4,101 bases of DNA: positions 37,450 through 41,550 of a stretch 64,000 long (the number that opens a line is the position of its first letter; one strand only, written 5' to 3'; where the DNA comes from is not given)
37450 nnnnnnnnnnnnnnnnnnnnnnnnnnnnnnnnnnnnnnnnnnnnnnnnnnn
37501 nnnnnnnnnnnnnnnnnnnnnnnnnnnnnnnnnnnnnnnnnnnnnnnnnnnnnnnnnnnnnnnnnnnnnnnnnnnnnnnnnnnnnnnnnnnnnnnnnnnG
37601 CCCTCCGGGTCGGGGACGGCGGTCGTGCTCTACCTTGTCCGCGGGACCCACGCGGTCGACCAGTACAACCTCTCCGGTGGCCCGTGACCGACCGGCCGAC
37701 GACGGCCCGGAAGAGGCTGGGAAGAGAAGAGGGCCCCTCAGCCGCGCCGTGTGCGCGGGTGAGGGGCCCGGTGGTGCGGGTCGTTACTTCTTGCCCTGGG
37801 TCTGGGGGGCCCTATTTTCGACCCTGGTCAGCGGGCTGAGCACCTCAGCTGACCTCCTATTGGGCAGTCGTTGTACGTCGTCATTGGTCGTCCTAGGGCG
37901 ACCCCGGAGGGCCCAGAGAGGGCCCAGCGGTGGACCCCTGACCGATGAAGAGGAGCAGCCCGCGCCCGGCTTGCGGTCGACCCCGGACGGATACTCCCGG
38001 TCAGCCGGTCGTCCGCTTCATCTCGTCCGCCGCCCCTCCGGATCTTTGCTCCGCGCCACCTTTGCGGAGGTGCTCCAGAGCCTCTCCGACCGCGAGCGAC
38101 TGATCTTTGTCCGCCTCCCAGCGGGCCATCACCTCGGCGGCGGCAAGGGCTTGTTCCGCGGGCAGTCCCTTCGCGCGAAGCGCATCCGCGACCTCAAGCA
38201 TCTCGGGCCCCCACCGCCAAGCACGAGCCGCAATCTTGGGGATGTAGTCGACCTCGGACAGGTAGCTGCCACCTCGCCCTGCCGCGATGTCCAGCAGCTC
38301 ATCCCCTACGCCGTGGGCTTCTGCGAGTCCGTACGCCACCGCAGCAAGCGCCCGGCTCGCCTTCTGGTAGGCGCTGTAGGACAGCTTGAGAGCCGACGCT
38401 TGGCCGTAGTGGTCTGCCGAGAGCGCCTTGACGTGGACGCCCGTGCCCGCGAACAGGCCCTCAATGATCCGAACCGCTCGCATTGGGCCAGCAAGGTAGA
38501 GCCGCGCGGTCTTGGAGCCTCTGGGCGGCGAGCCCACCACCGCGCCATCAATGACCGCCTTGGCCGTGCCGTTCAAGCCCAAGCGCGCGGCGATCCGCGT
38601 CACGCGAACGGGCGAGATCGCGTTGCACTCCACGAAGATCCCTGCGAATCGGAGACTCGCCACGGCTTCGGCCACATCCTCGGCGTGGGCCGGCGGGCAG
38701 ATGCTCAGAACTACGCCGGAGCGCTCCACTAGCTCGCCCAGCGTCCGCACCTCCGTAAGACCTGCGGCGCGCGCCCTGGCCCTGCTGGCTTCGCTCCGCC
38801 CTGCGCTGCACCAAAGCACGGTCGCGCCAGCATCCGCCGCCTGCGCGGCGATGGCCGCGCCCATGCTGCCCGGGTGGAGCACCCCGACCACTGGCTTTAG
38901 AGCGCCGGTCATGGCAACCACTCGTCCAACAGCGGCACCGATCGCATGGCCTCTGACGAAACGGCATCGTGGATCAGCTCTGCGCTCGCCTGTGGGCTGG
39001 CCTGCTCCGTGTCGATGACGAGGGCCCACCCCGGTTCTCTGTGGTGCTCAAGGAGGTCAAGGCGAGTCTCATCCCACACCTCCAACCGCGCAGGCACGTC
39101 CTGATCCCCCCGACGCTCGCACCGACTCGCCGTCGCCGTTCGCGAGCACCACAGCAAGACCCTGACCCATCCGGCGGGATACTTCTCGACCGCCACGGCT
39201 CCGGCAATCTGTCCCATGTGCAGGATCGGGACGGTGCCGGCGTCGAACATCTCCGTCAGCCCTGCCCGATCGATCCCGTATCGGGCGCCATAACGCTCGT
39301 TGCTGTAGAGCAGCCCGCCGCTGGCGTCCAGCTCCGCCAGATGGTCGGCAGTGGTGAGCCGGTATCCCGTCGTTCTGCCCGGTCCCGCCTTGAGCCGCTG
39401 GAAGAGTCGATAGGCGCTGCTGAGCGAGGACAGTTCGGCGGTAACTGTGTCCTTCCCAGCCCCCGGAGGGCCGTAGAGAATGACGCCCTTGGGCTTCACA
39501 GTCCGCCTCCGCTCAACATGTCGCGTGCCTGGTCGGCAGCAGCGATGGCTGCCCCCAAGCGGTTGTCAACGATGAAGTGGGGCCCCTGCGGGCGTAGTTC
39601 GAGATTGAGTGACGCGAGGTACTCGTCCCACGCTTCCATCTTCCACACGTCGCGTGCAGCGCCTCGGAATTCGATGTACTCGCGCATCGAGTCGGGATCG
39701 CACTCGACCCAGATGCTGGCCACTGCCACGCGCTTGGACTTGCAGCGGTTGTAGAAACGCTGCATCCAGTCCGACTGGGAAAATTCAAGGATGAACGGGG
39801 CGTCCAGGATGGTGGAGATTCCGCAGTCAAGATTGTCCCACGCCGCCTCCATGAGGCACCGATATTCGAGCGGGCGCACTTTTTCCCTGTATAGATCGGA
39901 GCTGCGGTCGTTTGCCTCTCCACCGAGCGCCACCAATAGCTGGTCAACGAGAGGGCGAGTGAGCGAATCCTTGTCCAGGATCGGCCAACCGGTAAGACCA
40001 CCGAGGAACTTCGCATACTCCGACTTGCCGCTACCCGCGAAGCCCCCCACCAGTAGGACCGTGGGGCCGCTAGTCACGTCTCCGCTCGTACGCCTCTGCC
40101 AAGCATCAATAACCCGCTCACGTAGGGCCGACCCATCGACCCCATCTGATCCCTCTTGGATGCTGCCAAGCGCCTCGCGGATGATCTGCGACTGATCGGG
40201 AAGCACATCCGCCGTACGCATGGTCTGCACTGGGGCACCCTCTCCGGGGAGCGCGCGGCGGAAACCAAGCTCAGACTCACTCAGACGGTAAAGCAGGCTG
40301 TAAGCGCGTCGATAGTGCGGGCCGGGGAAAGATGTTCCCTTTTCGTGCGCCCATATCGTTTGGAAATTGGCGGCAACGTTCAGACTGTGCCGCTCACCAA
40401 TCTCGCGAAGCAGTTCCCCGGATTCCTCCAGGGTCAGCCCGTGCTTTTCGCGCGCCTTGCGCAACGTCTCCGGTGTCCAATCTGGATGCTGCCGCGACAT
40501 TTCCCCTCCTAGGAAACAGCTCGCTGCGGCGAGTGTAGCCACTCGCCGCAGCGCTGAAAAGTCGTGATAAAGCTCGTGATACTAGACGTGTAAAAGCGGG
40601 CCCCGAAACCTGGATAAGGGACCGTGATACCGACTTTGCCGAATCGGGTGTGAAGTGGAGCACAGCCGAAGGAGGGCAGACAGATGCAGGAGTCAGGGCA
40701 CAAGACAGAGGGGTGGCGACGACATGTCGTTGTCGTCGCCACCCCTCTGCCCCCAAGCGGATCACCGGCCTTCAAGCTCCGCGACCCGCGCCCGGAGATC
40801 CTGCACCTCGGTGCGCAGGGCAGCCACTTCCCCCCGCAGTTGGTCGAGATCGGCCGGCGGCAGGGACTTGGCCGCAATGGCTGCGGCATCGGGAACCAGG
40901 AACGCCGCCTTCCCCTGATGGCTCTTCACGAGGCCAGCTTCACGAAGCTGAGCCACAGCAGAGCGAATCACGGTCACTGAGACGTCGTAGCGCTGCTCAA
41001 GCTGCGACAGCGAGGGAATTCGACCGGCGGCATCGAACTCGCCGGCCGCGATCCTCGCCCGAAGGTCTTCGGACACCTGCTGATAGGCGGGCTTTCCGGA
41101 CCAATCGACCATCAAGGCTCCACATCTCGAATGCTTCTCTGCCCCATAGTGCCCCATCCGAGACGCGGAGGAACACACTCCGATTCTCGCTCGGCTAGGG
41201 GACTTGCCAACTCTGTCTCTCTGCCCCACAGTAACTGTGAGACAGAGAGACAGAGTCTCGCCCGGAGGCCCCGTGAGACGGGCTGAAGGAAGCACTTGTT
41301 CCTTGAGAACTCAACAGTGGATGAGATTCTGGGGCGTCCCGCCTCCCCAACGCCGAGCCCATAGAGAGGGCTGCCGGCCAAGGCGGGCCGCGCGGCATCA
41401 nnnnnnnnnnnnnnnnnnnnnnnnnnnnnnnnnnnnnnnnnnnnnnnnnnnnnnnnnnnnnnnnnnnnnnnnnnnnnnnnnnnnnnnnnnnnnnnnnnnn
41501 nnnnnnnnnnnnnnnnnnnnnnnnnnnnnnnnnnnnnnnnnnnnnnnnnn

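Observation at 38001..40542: Low-GC three-gene cassette on AICE-2 of unknown function: HTH-P-loop kinase, guanylate-kinase/PhnN-like kinase, NAD(P)-binding dehydrogenase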

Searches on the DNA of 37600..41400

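Call 49: search_rna_families(source=window, start=37600, end=41400, threshold=evalue, max_evalue=1)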
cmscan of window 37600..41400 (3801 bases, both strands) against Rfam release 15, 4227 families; matches with E-value up to 1: 5.
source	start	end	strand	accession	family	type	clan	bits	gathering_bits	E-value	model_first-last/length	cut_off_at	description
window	40703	40752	-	RF03792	MIR6462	Gene; miRNA;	-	28.1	96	0.053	1-119/119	no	MIR6462 microRNA precursor family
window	40703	40752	-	RF03629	mir-641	Gene; miRNA;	-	27.9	100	0.024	1-98/98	no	mir-641 microRNA precursor family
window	41211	41255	-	RF03658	mir-2300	Gene; miRNA;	-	24.6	90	0.071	1-74/74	no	mir-2300 microRNA precursor family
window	40701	40752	-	RF03559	mir-8303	Gene; miRNA;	-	23.6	90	0.11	1-58/58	no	mir-8303 microRNA precursor family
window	37819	37890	-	RF00283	SCARNA18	Gene; snRNA; snoRNA; scaRNA;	-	19.1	40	0.94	1-83/83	no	small Cajal body-specific RNA 18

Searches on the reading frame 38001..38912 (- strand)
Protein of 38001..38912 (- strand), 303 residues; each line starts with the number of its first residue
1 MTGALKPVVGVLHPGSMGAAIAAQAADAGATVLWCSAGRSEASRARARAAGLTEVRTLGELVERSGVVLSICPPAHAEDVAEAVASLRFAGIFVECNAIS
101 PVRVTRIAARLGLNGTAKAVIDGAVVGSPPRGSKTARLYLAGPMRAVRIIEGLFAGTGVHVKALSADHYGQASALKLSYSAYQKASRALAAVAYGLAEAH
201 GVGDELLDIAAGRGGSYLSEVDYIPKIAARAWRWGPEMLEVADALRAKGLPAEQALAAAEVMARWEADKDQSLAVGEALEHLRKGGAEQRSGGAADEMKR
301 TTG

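Call 3: search_protein_families(library=pfam, proteins=[window:38001-38912:-], max_evalue=0.1)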
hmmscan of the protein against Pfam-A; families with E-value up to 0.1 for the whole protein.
window:38001-38912:- (303 aa): 5 families
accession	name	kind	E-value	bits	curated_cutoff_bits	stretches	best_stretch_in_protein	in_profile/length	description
PF09130.16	DUF1932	-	2.7e-13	50.1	25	1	197-265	1-70/70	Domain of unknown function (DUF1932)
PF03807.23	F420_oxidored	-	6.3e-06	27.1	21.6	1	9-86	2-81/94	NADP oxidoreductase coenzyme F420-dependent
PF03446.21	NAD_binding_2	-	1.1e-05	26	21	1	10-155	3-150/161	NAD binding domain of 6-phosphogluconate dehydrogenase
PF02826.25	2-Hacid_dh_C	-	0.0041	17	25.1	1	9-74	39-101/178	D-isomer specific 2-hydroxyacid dehydrogenase, NAD binding domain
PF02737.24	3HCDH_N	-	0.0052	17.2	22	1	9-51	2-44/180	3-hydroxyacyl-CoA dehydrogenase, NAD binding domain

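Call 4: search_protein_families(library=ncbifam, proteins=[window:38001-38912:-], max_evalue=0.1)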
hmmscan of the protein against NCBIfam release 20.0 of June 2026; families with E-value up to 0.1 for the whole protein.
window:38001-38912:- (303 aa): 2 families
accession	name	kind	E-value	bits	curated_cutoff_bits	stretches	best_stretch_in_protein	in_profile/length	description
NF043037.1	ThreonDh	equivalog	0.00074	19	350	1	8-203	4-200/297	L-threonate dehydrogenase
NF005875.0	PRK07819.1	subfamily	0.054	12.9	319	1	9-49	8-48/287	3-hydroxybutyryl-CoA dehydrogenase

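Call 5: search_protein_families(library=padloc, proteins=[window:38001-38912:-], max_evalue=0.1)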
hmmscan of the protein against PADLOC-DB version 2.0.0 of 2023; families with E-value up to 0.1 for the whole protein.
window:38001-38912:- (303 aa): 0 families

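Call 23: search_solved_structures(query=window:38001-38912:-, max_evalue=0.1, show_alignments=1)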
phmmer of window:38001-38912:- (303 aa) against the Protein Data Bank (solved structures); distinct sequences matched with E-value up to 0.1: 1.
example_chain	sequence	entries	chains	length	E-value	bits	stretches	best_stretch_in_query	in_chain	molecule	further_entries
1i36_A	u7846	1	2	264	1.5e-10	44.4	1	9-245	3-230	CONSERVED HYPOTHETICAL PROTEIN MTH1747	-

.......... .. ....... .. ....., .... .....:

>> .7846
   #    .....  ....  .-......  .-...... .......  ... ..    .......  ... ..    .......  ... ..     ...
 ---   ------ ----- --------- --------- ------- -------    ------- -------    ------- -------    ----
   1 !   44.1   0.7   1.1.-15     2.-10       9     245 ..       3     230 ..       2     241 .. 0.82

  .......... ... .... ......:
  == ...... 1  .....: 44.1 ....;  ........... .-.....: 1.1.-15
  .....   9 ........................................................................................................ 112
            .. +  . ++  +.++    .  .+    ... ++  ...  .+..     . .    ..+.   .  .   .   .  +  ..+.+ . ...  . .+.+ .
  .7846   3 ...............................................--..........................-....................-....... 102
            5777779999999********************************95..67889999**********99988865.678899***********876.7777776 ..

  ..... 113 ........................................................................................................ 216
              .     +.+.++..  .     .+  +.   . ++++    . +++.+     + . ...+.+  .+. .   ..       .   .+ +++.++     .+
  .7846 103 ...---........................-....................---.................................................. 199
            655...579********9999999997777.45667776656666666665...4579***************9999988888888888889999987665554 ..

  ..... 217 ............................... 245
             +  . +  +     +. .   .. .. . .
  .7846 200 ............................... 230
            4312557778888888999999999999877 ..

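Call 25: find_homologous_proteins(query=window:38001-38912:-)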
Query window:38001-38912:- (303 aa): 1206 proteins with E <= 0.001 among 8000 candidates; the best 120 are listed.
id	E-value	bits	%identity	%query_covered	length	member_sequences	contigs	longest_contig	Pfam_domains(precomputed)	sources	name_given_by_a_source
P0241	2.0e-100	354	68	91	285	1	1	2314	PF03446.22,PF09130.17,PF03807.24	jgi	jgi:3-hydroxyisobutyrate dehydrogenase-like beta-hydroxyacid dehydrogenase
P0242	5.1e-96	340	61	92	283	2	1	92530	PF09130.17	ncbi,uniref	ncbi:DUF1932 domain-containing protein [Streptomyces antibioticus]|uniref:NAD(P)-dependent oxidoredu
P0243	1.5e-93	332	64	91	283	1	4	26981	PF03446.22,PF09130.17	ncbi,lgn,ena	-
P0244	6.8e-93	329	60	93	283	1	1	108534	PF03446.22,PF09130.17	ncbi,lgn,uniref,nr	ncbi:NAD(P)-dependent oxidoreductase [Streptomyces brasiliensis]|uniref:6-phosphogluconate dehydroge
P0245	1.4e-92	328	63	91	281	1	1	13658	PF09130.17,PF02826.26,PF03807.24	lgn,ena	-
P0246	2.1e-92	328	59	93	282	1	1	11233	PF03446.22,PF09130.17,PF03807.24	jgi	jgi:3-hydroxyisobutyrate dehydrogenase-like beta-hydroxyacid dehydrogenase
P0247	5.5e-92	326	60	91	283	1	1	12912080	PF03446.22,PF09130.17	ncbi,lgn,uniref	ncbi:DUF1932 domain-containing protein [Streptomyces mirabilis]|uniref:NAD(P)-dependent oxidoreducta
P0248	1.4e-91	325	61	93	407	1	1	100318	PF03446.22,PF09130.17,PF03807.24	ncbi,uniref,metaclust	ncbi:DUF1932 domain-containing protein [Streptomyces sp. AA1529]|uniref:DUF1932 domain-containing pr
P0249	3.0e-91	324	59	92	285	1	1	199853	PF03446.22,PF09130.17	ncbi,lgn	ncbi:DUF1932 domain-containing protein [Streptomyces sp. NPDC004096]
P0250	4.0e-91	324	59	92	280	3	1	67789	PF03446.22,PF09130.17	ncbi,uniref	ncbi:DUF1932 domain-containing protein [Kitasatospora sp. NPDC001540]|uniref:DUF1932 domain-containi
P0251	4.2e-91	324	62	91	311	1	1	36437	PF03446.22,PF09130.17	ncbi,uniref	ncbi:DUF1932 domain-containing protein [Kitasatospora sp. NPDC048545]|uniref:DUF1932 domain-containi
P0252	5.6e-91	323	60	93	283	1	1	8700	PF03446.22,PF09130.17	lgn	-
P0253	7.0e-91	323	60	91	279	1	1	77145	PF09130.17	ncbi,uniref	ncbi:NAD(P)-dependent oxidoreductase [Streptomyces flaveolus]|uniref:NAD(P)-dependent oxidoreductase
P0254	8.7e-91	323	59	92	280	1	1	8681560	PF03446.22,PF09130.17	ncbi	ncbi:DUF1932 domain-containing protein [Kitasatospora saccharophila]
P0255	1.2e-90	322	59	94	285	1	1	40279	PF03446.22,PF09130.17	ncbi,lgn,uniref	ncbi:DUF1932 domain-containing protein [Streptomyces albidoflavus]|uniref:NAD(P)-dependent oxidoredu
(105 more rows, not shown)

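Call 86: search_protein_families(library=phrogs, proteins=[window:38001-38912:-], max_evalue=0.001)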
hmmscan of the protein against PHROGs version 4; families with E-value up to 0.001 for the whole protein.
window:38001-38912:- (303 aa): 0 families
